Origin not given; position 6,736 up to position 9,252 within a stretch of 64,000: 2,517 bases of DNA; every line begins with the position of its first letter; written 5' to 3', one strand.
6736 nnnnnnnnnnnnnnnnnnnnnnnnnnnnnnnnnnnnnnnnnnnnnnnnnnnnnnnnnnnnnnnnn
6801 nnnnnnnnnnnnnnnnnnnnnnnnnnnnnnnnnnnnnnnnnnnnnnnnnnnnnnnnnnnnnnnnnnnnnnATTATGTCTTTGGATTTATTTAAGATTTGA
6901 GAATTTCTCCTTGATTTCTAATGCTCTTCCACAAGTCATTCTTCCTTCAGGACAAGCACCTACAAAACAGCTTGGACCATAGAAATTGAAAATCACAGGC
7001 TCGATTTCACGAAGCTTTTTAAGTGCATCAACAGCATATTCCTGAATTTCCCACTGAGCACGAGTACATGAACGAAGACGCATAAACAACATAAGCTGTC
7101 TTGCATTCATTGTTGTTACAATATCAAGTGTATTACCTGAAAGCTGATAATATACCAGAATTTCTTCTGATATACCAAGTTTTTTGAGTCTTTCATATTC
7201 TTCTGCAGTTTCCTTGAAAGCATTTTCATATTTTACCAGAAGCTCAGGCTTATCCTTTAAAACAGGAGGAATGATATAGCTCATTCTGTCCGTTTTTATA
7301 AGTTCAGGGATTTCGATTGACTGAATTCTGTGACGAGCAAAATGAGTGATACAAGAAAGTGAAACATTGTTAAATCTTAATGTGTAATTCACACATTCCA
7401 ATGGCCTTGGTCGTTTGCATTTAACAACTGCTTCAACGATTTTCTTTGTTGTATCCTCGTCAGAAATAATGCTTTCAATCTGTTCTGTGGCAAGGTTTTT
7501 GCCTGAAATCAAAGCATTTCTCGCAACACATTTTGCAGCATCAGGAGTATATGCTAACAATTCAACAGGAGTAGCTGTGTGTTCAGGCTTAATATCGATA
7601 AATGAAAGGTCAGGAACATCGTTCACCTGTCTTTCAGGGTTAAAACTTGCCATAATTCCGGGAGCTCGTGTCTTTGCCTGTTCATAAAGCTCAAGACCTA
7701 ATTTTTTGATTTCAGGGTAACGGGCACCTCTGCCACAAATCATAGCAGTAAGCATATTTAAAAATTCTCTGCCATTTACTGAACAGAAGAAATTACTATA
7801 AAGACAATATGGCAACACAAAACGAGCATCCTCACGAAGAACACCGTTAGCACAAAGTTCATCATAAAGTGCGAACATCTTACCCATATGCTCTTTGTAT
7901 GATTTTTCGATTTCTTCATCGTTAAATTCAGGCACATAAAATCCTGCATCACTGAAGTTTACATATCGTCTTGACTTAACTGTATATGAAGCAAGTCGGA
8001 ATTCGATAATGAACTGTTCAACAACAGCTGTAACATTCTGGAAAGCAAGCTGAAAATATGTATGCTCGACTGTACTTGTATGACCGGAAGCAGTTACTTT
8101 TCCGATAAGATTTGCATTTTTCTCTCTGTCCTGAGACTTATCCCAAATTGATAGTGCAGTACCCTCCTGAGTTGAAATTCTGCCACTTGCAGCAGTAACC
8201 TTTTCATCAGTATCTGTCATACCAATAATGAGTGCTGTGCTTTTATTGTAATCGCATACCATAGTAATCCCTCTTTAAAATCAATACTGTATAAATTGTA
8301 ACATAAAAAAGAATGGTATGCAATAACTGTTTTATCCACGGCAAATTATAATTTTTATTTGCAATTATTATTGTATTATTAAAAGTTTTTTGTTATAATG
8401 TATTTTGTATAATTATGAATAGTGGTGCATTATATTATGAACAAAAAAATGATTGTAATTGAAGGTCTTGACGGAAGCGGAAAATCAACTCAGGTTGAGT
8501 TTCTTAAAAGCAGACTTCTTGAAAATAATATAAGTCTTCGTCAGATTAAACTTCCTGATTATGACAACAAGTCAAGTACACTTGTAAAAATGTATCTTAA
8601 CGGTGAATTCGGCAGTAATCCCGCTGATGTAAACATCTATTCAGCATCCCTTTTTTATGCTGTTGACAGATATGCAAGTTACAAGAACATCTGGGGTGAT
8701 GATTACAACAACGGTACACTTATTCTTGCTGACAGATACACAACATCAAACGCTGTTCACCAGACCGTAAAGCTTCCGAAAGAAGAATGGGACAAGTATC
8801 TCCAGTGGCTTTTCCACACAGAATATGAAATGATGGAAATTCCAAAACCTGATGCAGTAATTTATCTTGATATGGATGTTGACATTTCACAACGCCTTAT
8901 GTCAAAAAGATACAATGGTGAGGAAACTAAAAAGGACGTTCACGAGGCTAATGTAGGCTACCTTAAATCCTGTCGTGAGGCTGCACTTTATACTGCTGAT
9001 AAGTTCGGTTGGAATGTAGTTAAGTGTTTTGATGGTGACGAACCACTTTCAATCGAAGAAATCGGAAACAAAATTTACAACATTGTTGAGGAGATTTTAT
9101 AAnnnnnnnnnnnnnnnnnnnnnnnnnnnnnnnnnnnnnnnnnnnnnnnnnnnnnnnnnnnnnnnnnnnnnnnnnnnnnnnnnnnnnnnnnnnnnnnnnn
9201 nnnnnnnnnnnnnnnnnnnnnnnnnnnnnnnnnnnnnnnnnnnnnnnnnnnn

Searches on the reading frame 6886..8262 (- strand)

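Call 17: search_protein_families(library=pfam, proteins=[window:6886-8262:-])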
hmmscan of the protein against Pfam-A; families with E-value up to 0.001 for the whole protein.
window:6886-8262:- (458 aa): 1 family
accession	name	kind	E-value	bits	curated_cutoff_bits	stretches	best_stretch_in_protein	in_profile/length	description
PF02511.20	Thy1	-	8e-77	257.8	24.8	2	13-201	3-190/191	Thymidylate synthase complementing protein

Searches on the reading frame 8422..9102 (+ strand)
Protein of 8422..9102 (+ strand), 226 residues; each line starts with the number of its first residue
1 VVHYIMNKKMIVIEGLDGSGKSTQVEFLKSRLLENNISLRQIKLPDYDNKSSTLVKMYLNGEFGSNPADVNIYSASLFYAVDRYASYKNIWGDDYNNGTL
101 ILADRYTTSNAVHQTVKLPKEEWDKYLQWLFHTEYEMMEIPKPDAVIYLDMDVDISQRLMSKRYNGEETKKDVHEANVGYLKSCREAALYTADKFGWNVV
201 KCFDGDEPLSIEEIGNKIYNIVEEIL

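Call 17: search_protein_families(library=pfam, proteins=[window:8422-9102:+])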
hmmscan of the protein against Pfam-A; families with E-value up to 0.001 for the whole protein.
window:8422-9102:+ (226 aa): 2 families
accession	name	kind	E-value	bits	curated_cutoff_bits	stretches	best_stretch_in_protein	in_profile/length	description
PF02223.23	Thymidylate_kin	-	3.2e-19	69.8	27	1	13-192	1-163/185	Thymidylate kinase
PF01712.25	dNK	-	1.6e-10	41.5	27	1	11-222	1-198/203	Deoxynucleoside kinase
